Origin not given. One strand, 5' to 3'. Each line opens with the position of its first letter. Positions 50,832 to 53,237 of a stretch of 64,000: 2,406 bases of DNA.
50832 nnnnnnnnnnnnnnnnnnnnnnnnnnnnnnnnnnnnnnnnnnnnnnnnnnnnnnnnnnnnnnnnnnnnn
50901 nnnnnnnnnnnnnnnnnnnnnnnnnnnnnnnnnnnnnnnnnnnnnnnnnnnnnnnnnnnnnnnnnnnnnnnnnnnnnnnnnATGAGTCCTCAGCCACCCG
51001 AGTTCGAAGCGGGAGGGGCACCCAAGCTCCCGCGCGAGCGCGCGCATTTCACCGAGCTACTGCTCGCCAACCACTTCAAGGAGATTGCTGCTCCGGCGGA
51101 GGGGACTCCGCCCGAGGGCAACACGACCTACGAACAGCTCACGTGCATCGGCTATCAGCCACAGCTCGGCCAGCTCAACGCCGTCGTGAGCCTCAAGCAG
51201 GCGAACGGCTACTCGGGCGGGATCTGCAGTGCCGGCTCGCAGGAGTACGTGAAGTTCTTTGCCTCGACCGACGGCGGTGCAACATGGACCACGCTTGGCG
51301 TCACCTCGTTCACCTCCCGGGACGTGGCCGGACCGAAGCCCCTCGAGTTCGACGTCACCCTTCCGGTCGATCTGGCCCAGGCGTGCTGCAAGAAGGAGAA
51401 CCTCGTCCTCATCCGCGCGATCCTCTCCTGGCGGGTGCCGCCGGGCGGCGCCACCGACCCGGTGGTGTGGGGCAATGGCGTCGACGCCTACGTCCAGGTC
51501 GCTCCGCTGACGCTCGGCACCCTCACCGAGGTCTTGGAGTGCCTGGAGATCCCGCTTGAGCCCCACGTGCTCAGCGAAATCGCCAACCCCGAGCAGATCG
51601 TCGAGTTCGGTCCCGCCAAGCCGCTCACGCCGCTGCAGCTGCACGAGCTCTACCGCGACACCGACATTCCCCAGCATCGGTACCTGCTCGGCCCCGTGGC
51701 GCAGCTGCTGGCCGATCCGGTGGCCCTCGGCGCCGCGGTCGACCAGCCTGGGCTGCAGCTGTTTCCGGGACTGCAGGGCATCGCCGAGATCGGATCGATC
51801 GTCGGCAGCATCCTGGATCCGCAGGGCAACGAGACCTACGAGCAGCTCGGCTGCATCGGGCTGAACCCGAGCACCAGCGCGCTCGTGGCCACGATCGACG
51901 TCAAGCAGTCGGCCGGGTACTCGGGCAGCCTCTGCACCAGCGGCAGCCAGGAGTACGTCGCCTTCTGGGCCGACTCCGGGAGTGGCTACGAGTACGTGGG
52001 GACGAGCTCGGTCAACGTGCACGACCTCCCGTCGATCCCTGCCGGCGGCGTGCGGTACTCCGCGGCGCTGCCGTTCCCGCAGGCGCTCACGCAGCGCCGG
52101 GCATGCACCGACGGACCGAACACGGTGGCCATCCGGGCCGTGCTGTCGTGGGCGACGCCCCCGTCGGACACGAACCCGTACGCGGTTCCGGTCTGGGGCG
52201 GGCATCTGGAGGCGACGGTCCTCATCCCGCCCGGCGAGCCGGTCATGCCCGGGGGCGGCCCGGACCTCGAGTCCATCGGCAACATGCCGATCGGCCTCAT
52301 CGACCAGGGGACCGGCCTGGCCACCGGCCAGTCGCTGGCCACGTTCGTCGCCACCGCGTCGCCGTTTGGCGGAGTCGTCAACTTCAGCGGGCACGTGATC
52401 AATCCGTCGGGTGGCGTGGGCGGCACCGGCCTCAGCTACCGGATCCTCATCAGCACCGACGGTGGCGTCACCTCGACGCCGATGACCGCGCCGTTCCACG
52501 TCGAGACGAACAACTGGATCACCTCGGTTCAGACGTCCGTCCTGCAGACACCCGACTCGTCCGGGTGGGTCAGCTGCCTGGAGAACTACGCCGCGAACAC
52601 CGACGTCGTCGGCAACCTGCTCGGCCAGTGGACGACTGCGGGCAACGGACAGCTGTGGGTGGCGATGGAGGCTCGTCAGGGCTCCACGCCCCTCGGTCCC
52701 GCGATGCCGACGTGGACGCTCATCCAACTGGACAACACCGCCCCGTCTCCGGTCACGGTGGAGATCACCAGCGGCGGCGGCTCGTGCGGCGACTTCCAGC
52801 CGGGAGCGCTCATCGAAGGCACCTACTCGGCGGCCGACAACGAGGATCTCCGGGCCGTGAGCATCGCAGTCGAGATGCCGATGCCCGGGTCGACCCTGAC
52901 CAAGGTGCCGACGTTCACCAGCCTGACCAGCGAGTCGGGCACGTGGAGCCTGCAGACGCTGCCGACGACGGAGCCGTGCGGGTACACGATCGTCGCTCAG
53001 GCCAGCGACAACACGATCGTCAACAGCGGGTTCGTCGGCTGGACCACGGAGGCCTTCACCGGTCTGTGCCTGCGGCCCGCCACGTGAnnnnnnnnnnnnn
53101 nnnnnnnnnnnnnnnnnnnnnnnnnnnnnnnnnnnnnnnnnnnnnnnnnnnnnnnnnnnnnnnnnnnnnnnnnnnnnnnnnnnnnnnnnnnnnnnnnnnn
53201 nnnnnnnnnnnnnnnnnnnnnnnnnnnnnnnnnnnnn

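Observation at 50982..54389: Cargo of the largest segment: a 701-aa tandem-duplicated-domain protein, a DUF1360 protein and an anchored secreted protein with no recognisable function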

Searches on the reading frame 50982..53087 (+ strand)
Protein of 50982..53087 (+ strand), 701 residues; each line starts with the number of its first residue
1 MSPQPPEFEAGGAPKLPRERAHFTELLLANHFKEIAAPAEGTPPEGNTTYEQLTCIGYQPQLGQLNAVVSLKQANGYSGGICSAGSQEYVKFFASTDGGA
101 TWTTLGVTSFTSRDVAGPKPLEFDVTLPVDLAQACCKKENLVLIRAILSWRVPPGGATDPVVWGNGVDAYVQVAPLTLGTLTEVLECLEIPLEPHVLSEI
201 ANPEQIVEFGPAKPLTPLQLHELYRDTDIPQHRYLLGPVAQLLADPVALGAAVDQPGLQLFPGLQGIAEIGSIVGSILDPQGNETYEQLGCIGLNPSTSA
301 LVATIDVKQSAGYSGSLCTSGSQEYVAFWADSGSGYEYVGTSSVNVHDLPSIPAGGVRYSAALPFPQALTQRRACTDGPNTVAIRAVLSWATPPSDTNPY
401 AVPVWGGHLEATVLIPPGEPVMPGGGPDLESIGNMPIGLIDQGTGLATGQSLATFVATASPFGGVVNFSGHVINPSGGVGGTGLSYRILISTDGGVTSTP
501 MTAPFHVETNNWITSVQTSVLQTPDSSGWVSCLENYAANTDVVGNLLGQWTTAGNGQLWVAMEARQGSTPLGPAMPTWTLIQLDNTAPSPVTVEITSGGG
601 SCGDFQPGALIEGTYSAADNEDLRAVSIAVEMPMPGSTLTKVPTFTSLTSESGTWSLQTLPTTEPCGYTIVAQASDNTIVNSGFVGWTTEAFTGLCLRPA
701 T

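Call 4: search_protein_families(library=pfam, proteins=[window:50982-53087:+], max_evalue=1)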
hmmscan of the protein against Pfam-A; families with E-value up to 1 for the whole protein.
window:50982-53087:+ (701 aa): 2 families
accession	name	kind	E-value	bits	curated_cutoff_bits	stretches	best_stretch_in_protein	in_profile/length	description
PF02012.26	BNR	-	0.021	15.2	27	0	94-103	2-11/12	BNR/Asp-box repeat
PF02325.22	YGGT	-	0.25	12.2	27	0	141-158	10-25/70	YGGT family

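Call 5: search_protein_families(library=ncbifam, proteins=[window:50982-53087:+], max_evalue=1)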
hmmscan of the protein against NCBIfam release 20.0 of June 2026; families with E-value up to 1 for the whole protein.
window:50982-53087:+ (701 aa): 1 family
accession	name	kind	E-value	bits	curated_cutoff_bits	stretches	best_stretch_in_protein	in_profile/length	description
NF004813.0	PRK06163.1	equivalog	0.1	12.3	240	1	221-261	41-79/202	hypothetical protein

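Call 8: find_homologous_proteins(query=window:50982-53087:+)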
Query window:50982-53087:+ (701 aa): 1599 proteins with E <= 0.001 among 8000 candidates; the best 120 are listed.
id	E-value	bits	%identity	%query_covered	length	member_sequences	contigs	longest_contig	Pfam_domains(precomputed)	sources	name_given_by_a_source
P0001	0.0e+0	1591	100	100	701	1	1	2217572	-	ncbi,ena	-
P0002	0.0e+0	1129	70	98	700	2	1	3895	-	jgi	jgi:hypothetical protein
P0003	0.0e+0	1123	70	98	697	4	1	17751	-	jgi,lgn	jgi:hypothetical protein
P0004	0.0e+0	1118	70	98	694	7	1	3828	-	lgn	-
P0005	0.0e+0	1082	68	100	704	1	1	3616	-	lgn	-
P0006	0.0e+0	1076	68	98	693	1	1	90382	-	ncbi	-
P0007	0.0e+0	1073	69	98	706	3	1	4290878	-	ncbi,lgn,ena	-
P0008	0.0e+0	1070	67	99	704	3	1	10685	-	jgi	jgi:hypothetical protein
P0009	0.0e+0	1058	66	100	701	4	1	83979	-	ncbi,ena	-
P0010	0.0e+0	1056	67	99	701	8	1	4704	-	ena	-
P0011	0.0e+0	1055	67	100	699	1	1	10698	-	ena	-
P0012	0.0e+0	1053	66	99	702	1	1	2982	-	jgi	jgi:hypothetical protein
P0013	0.0e+0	1030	67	98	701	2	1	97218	-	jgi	jgi:hypothetical protein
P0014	0.0e+0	1023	68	98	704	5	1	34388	-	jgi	jgi:hypothetical protein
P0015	0.0e+0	1018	65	98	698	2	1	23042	-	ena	-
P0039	1.7e-273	927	61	99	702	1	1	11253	-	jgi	jgi:DNA uptake protein ComE-like DNA-binding protein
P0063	1.3e-241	822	57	98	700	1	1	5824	-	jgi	jgi:DNA uptake protein ComE-like DNA-binding protein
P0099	6.1e-140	486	42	98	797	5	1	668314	-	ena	-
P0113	6.6e-133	463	39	99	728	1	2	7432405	-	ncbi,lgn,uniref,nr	ncbi:hypothetical protein IV454_24915 [Massilia antarctica]|uniref:Uncharacterized protein n=1 Tax=M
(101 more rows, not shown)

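Call 9: find_encoding_contigs(protein=P0001, flank=10000, max_places=3)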
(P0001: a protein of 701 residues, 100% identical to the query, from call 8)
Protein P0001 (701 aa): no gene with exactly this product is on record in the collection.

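Call 10: find_encoding_contigs(protein=P0007, flank=10000, max_places=3)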
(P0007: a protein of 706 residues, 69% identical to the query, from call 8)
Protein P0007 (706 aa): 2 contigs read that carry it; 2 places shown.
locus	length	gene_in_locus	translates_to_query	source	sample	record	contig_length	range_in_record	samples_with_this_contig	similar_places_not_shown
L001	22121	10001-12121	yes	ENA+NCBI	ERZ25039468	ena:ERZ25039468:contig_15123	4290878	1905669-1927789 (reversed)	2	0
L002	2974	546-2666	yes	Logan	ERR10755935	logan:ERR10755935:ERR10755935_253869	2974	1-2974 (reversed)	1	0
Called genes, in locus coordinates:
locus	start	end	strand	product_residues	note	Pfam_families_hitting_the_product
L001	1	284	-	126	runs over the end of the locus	-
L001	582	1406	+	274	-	-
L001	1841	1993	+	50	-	-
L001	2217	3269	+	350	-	PF03706:LPG_synthase_TM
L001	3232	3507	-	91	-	-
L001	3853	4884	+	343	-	-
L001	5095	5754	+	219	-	PF01184:Gpr1_Fun34_YaaH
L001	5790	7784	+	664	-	PF16177:ACAS_N, PF00501:AMP-binding, PF13193:AMP-binding_C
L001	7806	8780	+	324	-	PF00005:ABC_tran, PF13304:AAA_21 (weak)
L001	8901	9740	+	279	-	PF12730:ABC2_membrane_4 (weak)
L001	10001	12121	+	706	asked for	-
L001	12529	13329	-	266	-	PF02511:Thy1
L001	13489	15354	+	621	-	PF08439:Peptidase_M3_N, PF01432:Peptidase_M3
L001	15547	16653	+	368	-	PF03663:Glyco_hydro_76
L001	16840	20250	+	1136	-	PF18947:HAMP_2, PF00672:HAMP, PF18947:HAMP_2, PF00672:HAMP, PF18947:HAMP_2, PF01590:GAF, PF13185:GAF_2, PF00512:HisKA, +3 more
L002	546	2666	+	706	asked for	-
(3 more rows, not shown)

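Call 13: find_related_loci(query=A1, collection=genome_contigs, flank=10000)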
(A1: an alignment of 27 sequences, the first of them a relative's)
Query A1 (701 aa) in genome_contigs; peptide patterns used: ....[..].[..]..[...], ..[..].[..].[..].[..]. (x = any residue, [..] = any of these).
488 stretches matched a pattern; 475 encode a relative of the query (tblastn E <= 1e-3); the best 80 are kept; 80 distinct loci.
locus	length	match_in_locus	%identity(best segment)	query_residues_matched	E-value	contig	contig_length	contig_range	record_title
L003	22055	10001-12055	69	16-699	0e+0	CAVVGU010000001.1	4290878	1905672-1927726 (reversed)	MAG: uncultured Solirubrobacterales bacterium isolate MFD01138.bin.1.16 genome assembly, contig: contig_15123, whole gen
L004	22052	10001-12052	68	15-699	0e+0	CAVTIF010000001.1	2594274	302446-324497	MAG: uncultured Solirubrobacteraceae bacterium isolate MFD05841.bin.1.51 genome assembly, contig: contig_16905, whole ge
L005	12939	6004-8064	70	11-698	0e+0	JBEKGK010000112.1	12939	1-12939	MAG: Solirubrobacteraceae bacterium isolate SPRUCE 251 SPRUCE_251_112, whole genome shotgun sequence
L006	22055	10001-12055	66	15-699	0e+0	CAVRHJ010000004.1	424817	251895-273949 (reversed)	MAG: uncultured Solirubrobacteraceae bacterium isolate MFD05521.bin.2.132 genome assembly, contig: contig_49786, whole g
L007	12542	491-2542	63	7-700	0e+0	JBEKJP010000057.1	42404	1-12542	MAG: Streptosporangiaceae bacterium isolate SPRUCE 326 SPRUCE_326_57, whole genome shotgun sequence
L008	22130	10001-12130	55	1-698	0e+0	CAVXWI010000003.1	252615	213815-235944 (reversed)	MAG: uncultured Actinomycetota bacterium isolate MFD04463.bin.2.69 genome assembly, contig: contig_20396, whole genome s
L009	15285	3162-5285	41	14-698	2e-144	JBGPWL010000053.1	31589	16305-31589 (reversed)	MAG: Pyrinomonadaceae bacterium isolate OBJ1_062018_090_65 k141_1905840_length_31589_cov_20.4973, whole genome shotgun s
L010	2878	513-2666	39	15-700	6e-144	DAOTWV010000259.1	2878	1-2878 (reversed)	MAG TPA_asm: Anaerolineales bacterium isolate H16_173 k91_1451398, whole genome shotgun sequence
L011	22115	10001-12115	39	15-700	6e-134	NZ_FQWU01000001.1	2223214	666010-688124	Massilia sp. CF038, whole genome shotgun sequence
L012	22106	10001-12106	39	15-698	2e-132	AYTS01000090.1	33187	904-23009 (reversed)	MAG: Candidatus Brocadia carolinensis isolate 26THWARD NODE_41_length_33187_cov_19.4811_ID_81, whole genome shotgun sequ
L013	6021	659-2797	39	18-698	6e-133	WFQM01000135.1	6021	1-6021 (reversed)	MAG: Gammaproteobacteria bacterium isolate S013_42 k151_206846, whole genome shotgun sequence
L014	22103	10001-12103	39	16-698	5e-132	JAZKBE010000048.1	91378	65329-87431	MAG: Pseudomonadota bacterium isolate ADI_H3L2_1_122_18_3-bin065_1 ADIH3L21_B065_1_000000000048, whole genome shotgun se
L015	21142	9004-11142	38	18-698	1e-131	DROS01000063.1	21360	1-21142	MAG TPA_asm: Gammaproteobacteria bacterium isolate HyVt-540 HyVt-540_k145_376234, whole genome shotgun sequence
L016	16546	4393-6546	38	4-698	4e-131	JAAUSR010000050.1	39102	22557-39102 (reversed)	MAG: Thioploca sp. isolate SL_4_0 NODE_173_length_39102_cov_11.272149, whole genome shotgun sequence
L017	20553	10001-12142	39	2-698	4e-130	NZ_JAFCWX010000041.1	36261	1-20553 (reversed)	Massilia sp. TWP1-3-3 NODE_41_length_36261_cov_62.891788, whole genome shotgun sequence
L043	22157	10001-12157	36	46-697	6e-120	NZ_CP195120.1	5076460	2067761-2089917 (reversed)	Methanosarcina sp. T3 chromosome, complete genome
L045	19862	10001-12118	39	10-698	2e-133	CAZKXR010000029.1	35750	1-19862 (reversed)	MAG TPA_asm: uncultured Nitrososphaera sp. isolate binchicken_co274_240 genome assembly, contig: NODE_3039_length_35750_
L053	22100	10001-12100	35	13-697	2e-114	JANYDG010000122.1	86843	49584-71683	MAG: Acidobacteria bacterium isolate 336R_metabinner_50 336R_k141_2457204, whole genome shotgun sequence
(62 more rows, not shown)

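Call 25: predict_structure(alignment_id=A1)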
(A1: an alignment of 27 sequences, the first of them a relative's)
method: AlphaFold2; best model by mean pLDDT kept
length: 701 residues; sequences in the alignment: 27
mean_pLDDT: 86.4   pTM: 0.80
mean pLDDT of the five models: 86.4, 84.3, 84.2, 84.2, 80.2
residues with pLDDT >= 90: 380; 70-90: 259; 50-70: 37; < 50: 25
segments of 3 or more residues with pLDDT < 50: 1-12, 29-40
pLDDT, mean of each block of 10 residues (from residue 1): 32 58 57 38 71 95 93 90 87 91 90 91 93 89 93 81 88 87 83 76 81 89 91 86 73 58 75 80 92 91 96 92 95 92 94 91 89 87 96 91 92 89 83 91 91 87 95 88 95 92 94 87 96 93 91 94 94 89 95 88 82 95 92 87 93 95 88 96 93 87 64
secondary structure, 60 per line:
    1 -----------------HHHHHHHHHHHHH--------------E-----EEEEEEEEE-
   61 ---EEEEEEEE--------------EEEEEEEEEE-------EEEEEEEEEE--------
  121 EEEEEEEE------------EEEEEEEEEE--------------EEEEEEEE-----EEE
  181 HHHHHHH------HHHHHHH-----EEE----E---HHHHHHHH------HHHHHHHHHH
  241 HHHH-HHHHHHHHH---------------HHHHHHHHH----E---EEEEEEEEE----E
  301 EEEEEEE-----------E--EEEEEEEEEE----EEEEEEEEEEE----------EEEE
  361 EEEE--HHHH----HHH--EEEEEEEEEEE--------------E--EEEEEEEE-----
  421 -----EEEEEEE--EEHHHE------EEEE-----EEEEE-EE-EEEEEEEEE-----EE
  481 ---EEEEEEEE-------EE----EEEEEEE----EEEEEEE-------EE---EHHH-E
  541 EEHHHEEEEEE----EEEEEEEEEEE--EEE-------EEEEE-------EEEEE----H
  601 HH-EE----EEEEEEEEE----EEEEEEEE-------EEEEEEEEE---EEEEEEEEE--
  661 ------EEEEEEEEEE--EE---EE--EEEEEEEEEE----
elements in order (helices of 4 or more, strands of 3 or more residues): H18-30 E51-59 E64-71 E86-95 E103-112 E121-128 E141-150 E165-172 E178-180 H181-187 H194-200 E206-208 H217-224 H231-244 H246-254 H270-278 E287-295 E300-307 E322-331 E336-346 E357-364 H367-370 E380-390 E408-415 E426-432 E447-450 E456-460 E465-473 E484-491 E505-511 E516-522 E540-542 E546-551 E556-566 E569-571 E579-583 E591-595 E610-618 E623-630 E638-646 E650-658 E667-676 E688-697

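Call 34: search_protein_families(library=phrogs, proteins=[window:50982-53087:+], max_evalue=0.01)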
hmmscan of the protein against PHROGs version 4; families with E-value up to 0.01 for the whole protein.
window:50982-53087:+ (701 aa): 0 families

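Call 40: fold_search(model_id=the predicted structure, library=pdb)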
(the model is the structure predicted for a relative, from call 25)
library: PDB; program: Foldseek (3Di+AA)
matches with E <= 10: 1566; with E <= 0.001: 147
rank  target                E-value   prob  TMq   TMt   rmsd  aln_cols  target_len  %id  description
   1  8beg_B                7.9e-10  1.00  0.19  0.20  40.0       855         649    7  Structure of Ig-like domains from PrgB (released 2022-11-30)
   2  4u4j                  3.6e-09  1.00  0.13  0.07  22.9       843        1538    9  Crystal structure of Salmonella alpha-2-macroglobulin mutant Y1175G (released 2014-09-17)
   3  5a42                  1.2e-08  1.00  0.14  0.08  22.4       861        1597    8  Cryo-EM single particle 3D reconstruction of the native conformation of E. coli alpha-2-macroglobulin (ECAM) (released 2015-07-29)
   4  9ijj_h                2.8e-08  1.00  0.18  0.11  19.7       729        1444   12  In situ structure of the central apparatus in mouse sperm axoneme. (released 2025-06-04)
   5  4rtd                  6.6e-08  0.99  0.13  0.09  25.4       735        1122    9  Escherichia coli alpha-2-macroglobulin activated by porcine elastase (released 2015-07-15)
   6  1wcq_C                9.5e-08  0.99  0.12  0.14  25.1       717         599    9  Mutagenesis of the Nucleophilic Tyrosine in a Bacterial Sialidase to Phenylalanine. (released 2005-10-12)
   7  9e8a_A                1.8e-07  0.98  0.13  0.11  21.1       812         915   10  Integrin aIIbb3 bent conformation from human platelet membrane crude preparation (released 2025-10-15)
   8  2ber                  2.1e-07  0.99  0.11  0.13  25.0       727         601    9  Y370G Active Site Mutant of the Sialidase from Micromonospora viridifaciens in complex with beta-Neu5Ac (sialic acid). (released 2005-04-04)
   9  3fcs_A                2.1e-07  0.98  0.13  0.11  21.7       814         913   10  Structure of complete ectodomain of integrin aIIBb3 (released 2009-01-20)
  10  8wa2_D                2.9e-07  0.96  0.14  0.08  44.4       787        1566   10  cryo-EM structure of native mastigonemes isolated from Chlamydomonas reinhardtii at 3.0 angstrom resolution (released 2024-04-10)
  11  6avu_A                3.2e-07  0.99  0.12  0.09  21.4       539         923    8  Human alpha-V beta-3 Integrin (open conformation) in complex with the therapeutic antibody LM609 (released 2017-11-01)
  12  1wcq_A                3.5e-07  0.98  0.11  0.13  25.0       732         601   10  Mutagenesis of the Nucleophilic Tyrosine in a Bacterial Sialidase to Phenylalanine. (released 2005-10-12)
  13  5dmy_A                3.5e-07  0.98  0.13  0.11  26.3       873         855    9  Beta-galactosidase - construct 33-930 (released 2016-10-05)
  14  7nyc_A                3.9e-07  0.95  0.12  0.06  25.1       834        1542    8  cryoEM structure of 3C9-sMAC (released 2021-10-06)
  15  1w8o_A                4.8e-07  0.98  0.12  0.13  25.0       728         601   10  Contribution of the Active Site Aspartic Acid to Catalysis in the Bacterial Neuraminidase from Micromonospora viridifa (released 2004-09-29)
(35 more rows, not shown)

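Call 41: search_solved_structures(query=A1, max_evalue=1)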
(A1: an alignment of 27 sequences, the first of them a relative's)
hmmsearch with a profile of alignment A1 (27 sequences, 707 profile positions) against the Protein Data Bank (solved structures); distinct sequences matched with E-value up to 1: 3.
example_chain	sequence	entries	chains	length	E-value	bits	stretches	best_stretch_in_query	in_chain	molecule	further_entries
8won_A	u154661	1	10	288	0.86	10.7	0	180-277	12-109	Major membrane protein I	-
9ksl_A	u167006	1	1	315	0.89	10.7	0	177-277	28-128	Major membrane protein I (MMP-I)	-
8wol_1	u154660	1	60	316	0.9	10.7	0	177-277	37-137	Major membrane protein 1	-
